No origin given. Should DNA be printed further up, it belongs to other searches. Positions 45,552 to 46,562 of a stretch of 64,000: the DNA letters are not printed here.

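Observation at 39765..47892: Candidate sulfur/selenium-relay island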

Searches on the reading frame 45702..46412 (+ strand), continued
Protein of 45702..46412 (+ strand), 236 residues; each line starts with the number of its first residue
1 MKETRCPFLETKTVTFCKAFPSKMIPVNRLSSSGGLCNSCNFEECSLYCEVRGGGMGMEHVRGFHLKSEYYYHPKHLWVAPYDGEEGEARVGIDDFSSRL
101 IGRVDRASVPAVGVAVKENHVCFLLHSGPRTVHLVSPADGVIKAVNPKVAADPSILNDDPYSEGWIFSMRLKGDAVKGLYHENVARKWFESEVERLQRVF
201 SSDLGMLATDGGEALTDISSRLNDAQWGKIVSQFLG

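Call 68: fold_search(model_id=the predicted structure, library=pdb)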
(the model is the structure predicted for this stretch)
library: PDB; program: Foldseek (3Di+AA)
matches with E <= 10: 402; with E <= 0.001: 22
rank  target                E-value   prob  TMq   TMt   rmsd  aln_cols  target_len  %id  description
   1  1onl_A                2.3e-13  1.00  0.50  0.90   1.6       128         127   27  Crystal structure of Thermus thermophilus HB8 H-protein of the glycine cleavage system (released 2003-08-26)
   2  3a8i_E                1.1e-12  1.00  0.49  0.88   1.6       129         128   26  Crystal Structure of ET-EHred-5-CH3-THF complex (released 2010-04-07)
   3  3hgb                  1.2e-12  1.00  0.47  0.81   1.8       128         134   24  Crystal structure of glycine cleavage system protein H from Mycobacterium tuberculosis (released 2009-05-26)
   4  3a8k_E                1.6e-12  1.00  0.49  0.89   1.5       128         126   26  Crystal Structure of ETD97N-EHred complex (released 2010-04-07)
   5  8ugo_E                1.8e-12  1.00  0.47  0.89   1.8       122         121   28  Structure of the complex between Human LIAS and H-protein in the presence of 5'-deoxyadenosine (released 2025-07-09)
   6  3ab9                  2.0e-12  1.00  0.49  0.88   1.7       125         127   26  Crystal Structure of lipoylated E. coli H-protein (reduced form) (released 2010-04-07)
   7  9c19_D                2.7e-12  1.00  0.48  0.89   1.9       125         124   29  Structure of human LIAS (released 2025-07-09)
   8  3ift                  2.7e-12  1.00  0.49  0.83   2.4       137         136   24  Crystal structure of glycine cleavage system protein H from Mycobacterium tuberculosis, using X-rays from the Compact Li (released 2009-08-11)
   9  3klr                  2.9e-12  1.00  0.49  0.89   1.7       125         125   27  Bovine H-protein at 0.88 angstrom resolution (released 2010-06-09)
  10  8ugo_C                3.1e-12  1.00  0.48  0.88   1.9       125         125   29  Structure of the complex between Human LIAS and H-protein in the presence of 5'-deoxyadenosine (released 2025-07-09)
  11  3a8j_E                4.8e-12  1.00  0.50  0.90   1.5       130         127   25  Crystal Structure of ET-EHred complex (released 2010-04-07)
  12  2edg_MODEL_1_A        6.5e-12  1.00  0.48  0.84   2.9       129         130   29  Solution structure of the GCV_H domain from mouse glycine (released 2007-08-14)
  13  1zko_A                7.4e-12  1.00  0.47  0.84   1.6       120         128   29  Crystal structure of Glycine cleavage system H protein (tm0212) from Thermotoga maritima at 1.65 A resolution (released 2005-05-10)
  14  3tzu_A                1.1e-11  1.00  0.41  0.75   5.0       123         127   28  Crystal structure of a glycine cleavage system H protein (GCVH) from Mycobacterium marinum (released 2011-10-05)
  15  3a7l                  2.9e-11  1.00  0.49  0.88   1.6       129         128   26  Crystal structure of E. coli apoH-protein (released 2010-01-19)
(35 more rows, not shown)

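Call 77: search_protein_families(library=pfam, proteins=[L026:3165-5447:+, L026:5444-6727:+, L026:8818-9504:-, L026:13541-15820:+, L026:16682-17509:+, L008:6921-8273:+, L008:8690-9457:+, L024:6864-8072:-, L024:8065-9489:-, L024:16360-17493:+], max_evalue=0.00001)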
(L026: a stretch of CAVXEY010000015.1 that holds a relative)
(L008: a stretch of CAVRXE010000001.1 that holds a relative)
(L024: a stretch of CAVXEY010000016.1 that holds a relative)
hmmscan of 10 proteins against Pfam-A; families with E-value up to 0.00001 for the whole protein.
L026:3165-5447:+ (760 aa): 0 families

L026:5444-6727:+ (427 aa): 6 families
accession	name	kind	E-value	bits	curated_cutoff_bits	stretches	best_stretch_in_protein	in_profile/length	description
PF13439.12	Glyco_transf_4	-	1.3e-36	126.7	28.5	1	14-181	1-169/170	Glycosyltransferase Family 4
PF13692.12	Glyco_trans_1_4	-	9e-31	107.5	27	1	203-341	3-140/142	Glycosyl transferases group 1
PF00534.26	Glycos_transf_1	-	1.9e-30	106.1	26.4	1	191-344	5-159/172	Glycosyl transferases group 1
PF13579.12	Glyco_trans_4_4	-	2.3e-20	74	29.7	1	15-177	1-158/158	Glycosyl transferase 4-like domain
PF08323.17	Glyco_transf_5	-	2e-06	28.2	22.7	0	2-57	1-58/239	Starch synthase catalytic domain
PF20706.3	GT4-conflict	-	5.5e-06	26.1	26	0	4-331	1-335/385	Family 4 Glycosyltransferase in conflict systems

L026:8818-9504:- (228 aa): 1 family
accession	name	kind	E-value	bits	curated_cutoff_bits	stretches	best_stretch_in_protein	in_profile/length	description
PF02586.19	SRAP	-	1.4e-79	267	27.1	1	6-215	1-213/214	SOS response associated peptidase (SRAP)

L026:13541-15820:+ (759 aa): 2 families
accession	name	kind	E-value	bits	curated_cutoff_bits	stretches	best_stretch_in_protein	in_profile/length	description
PF01717.24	Meth_synt_2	-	2.6e-150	500.6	21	1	427-749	1-323/324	Cobalamin-independent synthase, Catalytic domain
PF08267.18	Meth_synt_1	-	3.5e-124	414.8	27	1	6-309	3-310/313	Cobalamin-independent synthase, N-terminal domain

L026:16682-17509:+ (275 aa): 0 families

L008:6921-8273:+ (450 aa): 7 families
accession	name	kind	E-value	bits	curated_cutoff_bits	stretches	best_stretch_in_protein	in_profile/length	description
PF02353.26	CMAS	-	1.7e-87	293.7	27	1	152-419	5-273/273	Mycolic acid cyclopropane synthetase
PF13649.12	Methyltransf_25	-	1.1e-14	55.3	27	1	213-309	1-97/97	Methyltransferase domain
PF08242.18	Methyltransf_12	-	1.9e-11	44.9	30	1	214-311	1-98/98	Methyltransferase domain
PF08241.18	Methyltransf_11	-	6.4e-10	40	21.2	1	214-312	1-94/95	Methyltransferase domain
PF13847.12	Methyltransf_31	-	1.4e-08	35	27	1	208-312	2-108/145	Methyltransferase domain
PF13489.12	Methyltransf_23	-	2.4e-07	31.1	27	1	206-312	19-115/164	Methyltransferase domain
PF25371.1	DUF7884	-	8.2e-07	29.6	27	1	29-98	2-71/90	Domain of unknown function (DUF7884)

L008:8690-9457:+ (255 aa): 3 families
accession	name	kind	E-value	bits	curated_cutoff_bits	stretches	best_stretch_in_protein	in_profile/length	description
PF00106.31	adh_short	-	8.9e-44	149.7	26.6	1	3-190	2-191/195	short chain dehydrogenase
PF13561.12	adh_short_C2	-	8.5e-29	101.2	27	1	8-190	1-185/236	Enoyl-(Acyl carrier protein) reductase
PF08659.16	KR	-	2.5e-15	57.3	22.6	1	3-176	2-173/180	KR domain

L024:6864-8072:- (402 aa): 3 families
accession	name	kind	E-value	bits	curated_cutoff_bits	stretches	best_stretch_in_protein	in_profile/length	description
PF01053.26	Cys_Met_Meta_PP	-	2.2e-128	428.5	27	1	15-399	2-380/381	Cys/Met metabolism PLP-dependent enzyme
PF00155.27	Aminotran_1_2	-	3.8e-11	43.2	19.7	1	39-195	9-187/361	Aminotransferase class I and II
PF01041.23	DegT_DnrJ_EryC1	-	4.9e-07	29.7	19.8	1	72-198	23-150/360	DegT/DnrJ/EryC1/StrS aminotransferase family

L024:8065-9489:- (474 aa): 1 family
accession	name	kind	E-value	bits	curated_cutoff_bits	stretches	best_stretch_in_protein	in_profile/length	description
PF00291.31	PALP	-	3.3e-57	194.5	35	1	113-420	1-294/295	Pyridoxal-phosphate dependent enzyme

L024:16360-17493:+ (377 aa): 1 family
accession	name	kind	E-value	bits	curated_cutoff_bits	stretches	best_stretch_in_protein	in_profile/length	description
PF00892.27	EamA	-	5.6e-32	111.3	28.2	2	238-365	2-132/135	EamA-like transporter family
